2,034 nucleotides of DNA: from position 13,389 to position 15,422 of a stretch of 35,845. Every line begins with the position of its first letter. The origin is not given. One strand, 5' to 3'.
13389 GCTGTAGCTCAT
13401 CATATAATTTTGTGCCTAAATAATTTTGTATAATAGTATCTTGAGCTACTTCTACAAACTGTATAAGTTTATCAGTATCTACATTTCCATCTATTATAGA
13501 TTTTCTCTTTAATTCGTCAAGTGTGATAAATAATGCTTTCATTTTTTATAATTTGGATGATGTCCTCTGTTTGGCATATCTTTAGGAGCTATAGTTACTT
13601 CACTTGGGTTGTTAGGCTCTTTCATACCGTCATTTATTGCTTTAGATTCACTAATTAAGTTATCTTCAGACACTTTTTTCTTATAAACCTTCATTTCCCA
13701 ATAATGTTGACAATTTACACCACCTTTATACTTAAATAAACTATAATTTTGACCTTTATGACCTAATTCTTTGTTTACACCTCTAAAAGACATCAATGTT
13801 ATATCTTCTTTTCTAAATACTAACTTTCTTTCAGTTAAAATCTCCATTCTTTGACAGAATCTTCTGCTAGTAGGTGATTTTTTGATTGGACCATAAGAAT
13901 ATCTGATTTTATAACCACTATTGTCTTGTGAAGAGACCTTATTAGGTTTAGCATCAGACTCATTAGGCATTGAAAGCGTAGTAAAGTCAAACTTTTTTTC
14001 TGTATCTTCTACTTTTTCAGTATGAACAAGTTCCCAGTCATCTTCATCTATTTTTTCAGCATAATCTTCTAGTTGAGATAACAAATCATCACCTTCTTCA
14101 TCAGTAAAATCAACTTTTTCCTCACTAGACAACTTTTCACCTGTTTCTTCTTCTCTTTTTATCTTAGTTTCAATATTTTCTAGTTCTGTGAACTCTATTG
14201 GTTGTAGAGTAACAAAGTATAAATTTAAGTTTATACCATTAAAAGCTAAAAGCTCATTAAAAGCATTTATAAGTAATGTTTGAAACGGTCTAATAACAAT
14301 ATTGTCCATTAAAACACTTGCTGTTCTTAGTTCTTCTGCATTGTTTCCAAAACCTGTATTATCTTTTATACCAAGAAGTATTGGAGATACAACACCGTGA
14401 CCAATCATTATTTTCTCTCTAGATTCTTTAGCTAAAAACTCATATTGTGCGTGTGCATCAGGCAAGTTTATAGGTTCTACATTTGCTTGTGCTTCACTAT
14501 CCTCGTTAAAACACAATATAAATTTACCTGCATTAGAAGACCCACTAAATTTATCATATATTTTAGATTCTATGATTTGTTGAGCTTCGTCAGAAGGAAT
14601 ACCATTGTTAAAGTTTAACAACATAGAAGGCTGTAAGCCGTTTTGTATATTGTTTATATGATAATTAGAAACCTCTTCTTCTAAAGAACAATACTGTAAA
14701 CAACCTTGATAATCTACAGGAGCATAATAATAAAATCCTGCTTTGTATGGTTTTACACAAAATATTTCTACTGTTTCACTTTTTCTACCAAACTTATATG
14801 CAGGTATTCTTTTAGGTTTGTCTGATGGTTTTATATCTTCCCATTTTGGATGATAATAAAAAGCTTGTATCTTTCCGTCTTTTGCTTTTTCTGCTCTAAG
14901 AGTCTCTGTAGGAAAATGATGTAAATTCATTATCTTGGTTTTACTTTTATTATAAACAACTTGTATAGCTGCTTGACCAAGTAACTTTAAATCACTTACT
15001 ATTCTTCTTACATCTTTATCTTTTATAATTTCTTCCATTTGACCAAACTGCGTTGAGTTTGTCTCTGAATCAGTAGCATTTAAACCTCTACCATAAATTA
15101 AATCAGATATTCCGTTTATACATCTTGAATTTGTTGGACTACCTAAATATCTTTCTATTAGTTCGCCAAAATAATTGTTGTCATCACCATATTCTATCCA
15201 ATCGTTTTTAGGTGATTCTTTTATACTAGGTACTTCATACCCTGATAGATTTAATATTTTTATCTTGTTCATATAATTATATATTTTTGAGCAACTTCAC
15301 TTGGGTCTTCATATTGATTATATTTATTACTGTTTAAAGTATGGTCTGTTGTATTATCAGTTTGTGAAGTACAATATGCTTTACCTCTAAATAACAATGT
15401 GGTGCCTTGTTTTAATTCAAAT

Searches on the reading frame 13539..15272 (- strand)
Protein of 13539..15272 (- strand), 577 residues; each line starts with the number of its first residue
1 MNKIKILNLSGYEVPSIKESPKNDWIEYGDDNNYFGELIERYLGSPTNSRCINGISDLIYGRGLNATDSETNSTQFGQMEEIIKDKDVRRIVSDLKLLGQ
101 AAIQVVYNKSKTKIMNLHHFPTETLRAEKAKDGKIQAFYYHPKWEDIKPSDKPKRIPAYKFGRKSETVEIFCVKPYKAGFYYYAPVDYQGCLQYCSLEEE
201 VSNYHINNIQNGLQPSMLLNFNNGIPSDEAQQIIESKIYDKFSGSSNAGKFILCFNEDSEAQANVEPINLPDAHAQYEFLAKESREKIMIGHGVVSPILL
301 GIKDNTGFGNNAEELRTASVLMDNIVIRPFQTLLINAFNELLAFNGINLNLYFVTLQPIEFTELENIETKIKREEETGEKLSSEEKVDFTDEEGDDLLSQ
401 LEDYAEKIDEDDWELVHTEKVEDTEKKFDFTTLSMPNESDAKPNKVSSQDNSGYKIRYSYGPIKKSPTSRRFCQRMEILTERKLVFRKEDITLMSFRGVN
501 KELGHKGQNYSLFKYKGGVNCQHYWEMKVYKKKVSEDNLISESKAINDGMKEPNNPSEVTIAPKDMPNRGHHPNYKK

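Call 11: search_protein_families(library=phrogs, proteins=[window:13539-15272:-], max_evalue=0.001)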
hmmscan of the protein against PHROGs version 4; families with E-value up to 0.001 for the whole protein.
window:13539-15272:- (577 aa): 3 families
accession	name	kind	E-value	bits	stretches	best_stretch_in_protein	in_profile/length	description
phrog_33693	-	head and packaging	5.3e-98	329.9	1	4-573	1-559/560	portal protein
phrog_11226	-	head and packaging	3.7e-25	89.7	2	18-152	17-148/388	portal protein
phrog_12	-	head and packaging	4.8e-08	33.5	1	90-342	146-366/646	portal protein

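Call 16: search_dna_similar(query=window:13539-15272:-, collection=phages, mode=protein, max_rows=25)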
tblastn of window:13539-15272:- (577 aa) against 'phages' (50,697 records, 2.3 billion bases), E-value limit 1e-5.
Records with a match: 4; places in all: 4; records where one place covers at least 80% of the query: 4.
Best place of each record, by identity: <60% 4.
By first word of the organism name: Nonlabens 4.
By host as written in the record: Persicivirga sp. IMCC12024 4.
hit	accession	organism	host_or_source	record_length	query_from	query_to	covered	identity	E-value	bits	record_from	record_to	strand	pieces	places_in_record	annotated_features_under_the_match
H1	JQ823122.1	Nonlabens phage P12024S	Persicivirga sp. IMCC12024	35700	4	573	99%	33.4%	1e-90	311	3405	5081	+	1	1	phage portal protein | hypothetical protein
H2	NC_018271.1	Nonlabens phage P12024S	Persicivirga sp. IMCC12024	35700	4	573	99%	33.4%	1e-90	311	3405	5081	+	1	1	portal protein | hypothetical protein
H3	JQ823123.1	Nonlabens phage P12024L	Persicivirga sp. IMCC12024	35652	4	573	99%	33.4%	3e-90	310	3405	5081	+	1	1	phage portal protein | hypothetical protein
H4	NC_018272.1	Nonlabens phage P12024L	Persicivirga sp. IMCC12024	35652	4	573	99%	33.4%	3e-90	310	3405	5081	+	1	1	portal protein | hypothetical protein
